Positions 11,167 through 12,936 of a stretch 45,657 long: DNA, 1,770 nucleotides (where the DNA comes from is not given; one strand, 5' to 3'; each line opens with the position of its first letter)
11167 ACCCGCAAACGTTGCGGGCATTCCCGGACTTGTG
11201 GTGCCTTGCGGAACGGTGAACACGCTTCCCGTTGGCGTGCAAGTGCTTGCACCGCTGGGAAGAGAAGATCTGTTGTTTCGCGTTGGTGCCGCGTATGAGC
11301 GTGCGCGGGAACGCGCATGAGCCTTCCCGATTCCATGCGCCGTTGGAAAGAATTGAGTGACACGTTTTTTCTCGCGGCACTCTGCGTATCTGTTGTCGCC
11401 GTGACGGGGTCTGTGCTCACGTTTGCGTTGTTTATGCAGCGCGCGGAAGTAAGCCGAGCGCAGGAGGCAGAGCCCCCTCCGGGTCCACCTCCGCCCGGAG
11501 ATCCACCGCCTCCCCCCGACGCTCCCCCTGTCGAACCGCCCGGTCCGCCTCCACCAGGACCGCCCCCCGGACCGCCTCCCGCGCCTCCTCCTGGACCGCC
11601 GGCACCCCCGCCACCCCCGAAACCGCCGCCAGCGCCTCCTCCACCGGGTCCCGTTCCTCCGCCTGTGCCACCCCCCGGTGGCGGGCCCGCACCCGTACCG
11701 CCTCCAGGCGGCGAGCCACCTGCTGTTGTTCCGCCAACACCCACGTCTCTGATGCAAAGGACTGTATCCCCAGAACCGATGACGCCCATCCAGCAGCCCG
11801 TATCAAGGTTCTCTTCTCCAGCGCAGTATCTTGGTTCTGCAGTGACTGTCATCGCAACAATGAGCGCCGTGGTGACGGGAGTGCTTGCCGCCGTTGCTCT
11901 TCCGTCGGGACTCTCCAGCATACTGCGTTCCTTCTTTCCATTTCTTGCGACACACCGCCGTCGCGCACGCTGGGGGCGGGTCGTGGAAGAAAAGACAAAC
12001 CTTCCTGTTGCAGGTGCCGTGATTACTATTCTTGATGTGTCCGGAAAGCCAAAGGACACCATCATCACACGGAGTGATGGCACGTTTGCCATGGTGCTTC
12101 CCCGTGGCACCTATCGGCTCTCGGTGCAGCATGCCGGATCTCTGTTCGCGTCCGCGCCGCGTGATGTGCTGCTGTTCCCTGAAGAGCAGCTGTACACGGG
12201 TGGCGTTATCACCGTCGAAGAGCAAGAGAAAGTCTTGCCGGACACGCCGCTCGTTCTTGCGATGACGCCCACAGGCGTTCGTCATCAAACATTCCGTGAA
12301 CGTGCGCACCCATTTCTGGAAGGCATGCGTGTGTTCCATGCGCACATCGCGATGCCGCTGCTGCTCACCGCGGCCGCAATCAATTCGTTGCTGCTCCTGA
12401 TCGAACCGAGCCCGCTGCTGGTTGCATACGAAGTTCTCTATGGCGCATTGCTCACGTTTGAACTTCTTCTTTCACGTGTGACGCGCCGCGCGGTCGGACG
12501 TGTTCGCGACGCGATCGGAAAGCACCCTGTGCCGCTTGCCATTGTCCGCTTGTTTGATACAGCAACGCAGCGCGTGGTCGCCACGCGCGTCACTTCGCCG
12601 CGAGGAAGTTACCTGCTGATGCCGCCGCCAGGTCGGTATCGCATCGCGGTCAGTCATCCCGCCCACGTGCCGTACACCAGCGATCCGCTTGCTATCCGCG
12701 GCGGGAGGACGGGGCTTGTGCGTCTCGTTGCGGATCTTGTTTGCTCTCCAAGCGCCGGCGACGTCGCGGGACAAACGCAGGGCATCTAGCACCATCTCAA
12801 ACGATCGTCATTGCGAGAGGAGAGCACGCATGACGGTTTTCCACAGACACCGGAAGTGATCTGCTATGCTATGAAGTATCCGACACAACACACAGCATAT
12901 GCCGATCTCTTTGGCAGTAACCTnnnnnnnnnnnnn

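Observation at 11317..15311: Tandem paralogous proline-rich membrane proteins translationally coupled to gatA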

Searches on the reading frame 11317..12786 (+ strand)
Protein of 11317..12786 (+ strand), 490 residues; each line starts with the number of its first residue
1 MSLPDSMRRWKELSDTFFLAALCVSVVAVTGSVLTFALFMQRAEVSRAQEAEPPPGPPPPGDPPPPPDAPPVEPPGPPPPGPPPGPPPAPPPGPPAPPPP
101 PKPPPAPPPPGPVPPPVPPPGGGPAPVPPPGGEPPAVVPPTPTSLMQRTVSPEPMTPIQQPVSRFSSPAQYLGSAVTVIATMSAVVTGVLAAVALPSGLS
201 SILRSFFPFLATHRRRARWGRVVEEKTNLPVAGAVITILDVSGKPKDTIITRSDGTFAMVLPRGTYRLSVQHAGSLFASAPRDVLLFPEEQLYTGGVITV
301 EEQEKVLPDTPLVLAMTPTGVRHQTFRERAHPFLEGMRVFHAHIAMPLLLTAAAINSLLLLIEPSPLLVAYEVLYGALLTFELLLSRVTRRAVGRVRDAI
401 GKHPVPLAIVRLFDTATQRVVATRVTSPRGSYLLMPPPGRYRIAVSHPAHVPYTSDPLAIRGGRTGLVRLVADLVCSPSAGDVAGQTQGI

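Call 3: search_protein_families(library=pfam, proteins=[window:11317-12786:+], max_evalue=1)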
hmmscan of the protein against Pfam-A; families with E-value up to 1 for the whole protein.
window:11317-12786:+ (490 aa): 8 families
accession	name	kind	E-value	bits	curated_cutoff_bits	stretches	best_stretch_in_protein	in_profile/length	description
PF13620.12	CarboxypepD_reg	-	2.9e-20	72.8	32.3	2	220-274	4-58/82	Carboxypeptidase regulatory-like domain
PF13715.12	CarbopepD_reg_2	-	1.4e-06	28.6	32.2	1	220-274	3-54/88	CarboxypepD_reg-like domain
PF17210.9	SdrD_B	-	6.4e-05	23.6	29.7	2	402-455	21-74/112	SdrD B-like domain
PF07210.18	DUF1416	-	0.00057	20.2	23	1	394-445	24-72/97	Protein of unknown function (DUF1416)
PF17802.7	SpaA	-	0.00064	20.3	23.1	1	223-268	8-56/91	Prealbumin-like fold domain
PF23374.1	Fn3_arc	-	0.0031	18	28.9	1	221-274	26-73/78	Archaeal fibronectin-III type-like domain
PF09430.16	EMC7_beta-sandw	-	0.056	14.1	26.6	1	244-285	19-60/122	ER membrane protein complex subunit 7, beta-sandwich domain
PF23194.1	NOMO_5th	-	0.058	14.2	27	0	234-272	19-58/89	NOMO fifth transthyretin-like domain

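Call 5: search_protein_families(library=ncbifam, proteins=[window:11317-12786:+], max_evalue=1)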
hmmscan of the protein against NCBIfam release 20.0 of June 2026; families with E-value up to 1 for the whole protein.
window:11317-12786:+ (490 aa): 2 families
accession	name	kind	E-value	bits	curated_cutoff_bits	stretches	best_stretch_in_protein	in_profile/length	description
NF051455.1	Rv0901_ArfC_N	equivalog_domain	0.21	11.6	32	0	376-391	13-28/31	channel accessory protein ArfC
NF052523.2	TafF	equivalog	0.31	10.1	420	1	149-242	249-343/379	TafF family fimbrial protein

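Call 70: predict_structure(alignment_id=A5)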
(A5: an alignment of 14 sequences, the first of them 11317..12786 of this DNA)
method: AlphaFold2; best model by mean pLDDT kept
length: 490 residues; sequences in the alignment: 14
mean_pLDDT: 67.9   pTM: 0.35
mean pLDDT of the five models: 67.9, 64.1, 63.1, 62.9, 59.9
residues with pLDDT >= 90: 41; 70-90: 201; 50-70: 168; < 50: 80
segments of 3 or more residues with pLDDT < 50: 1-3, 121-128, 130-166, 210-216, 397-399, 402-405, 480-490
pLDDT, mean of each block of 10 residues (from residue 1): 56 67 71 78 83 72 54 58 67 78 77 57 45 44 40 38 48 66 65 55 53 54 89 92 91 86 89 90 81 88 63 88 59 71 76 82 82 80 65 52 57 80 69 73 74 72 60 57 37
secondary structure, 60 per line:
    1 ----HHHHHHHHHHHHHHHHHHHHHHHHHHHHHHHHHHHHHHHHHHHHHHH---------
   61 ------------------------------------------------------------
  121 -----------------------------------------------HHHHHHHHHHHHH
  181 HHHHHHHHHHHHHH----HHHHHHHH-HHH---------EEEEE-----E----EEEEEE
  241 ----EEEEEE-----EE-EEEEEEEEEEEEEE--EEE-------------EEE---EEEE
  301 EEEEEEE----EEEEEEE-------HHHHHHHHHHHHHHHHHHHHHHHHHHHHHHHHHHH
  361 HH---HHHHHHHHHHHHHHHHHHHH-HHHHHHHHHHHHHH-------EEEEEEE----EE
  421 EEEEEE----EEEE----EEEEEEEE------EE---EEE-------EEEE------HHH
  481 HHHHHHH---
elements in order: H5-51 H168-194 H199-206 E220-224 E235-240 E245-250 E259-272 E275-277 E291-293 E297-307 E312-318 H326-362 H366-385 H387-400 E408-414 E419-426 E431-434 E439-446 E458-460 E468-471 H478-487
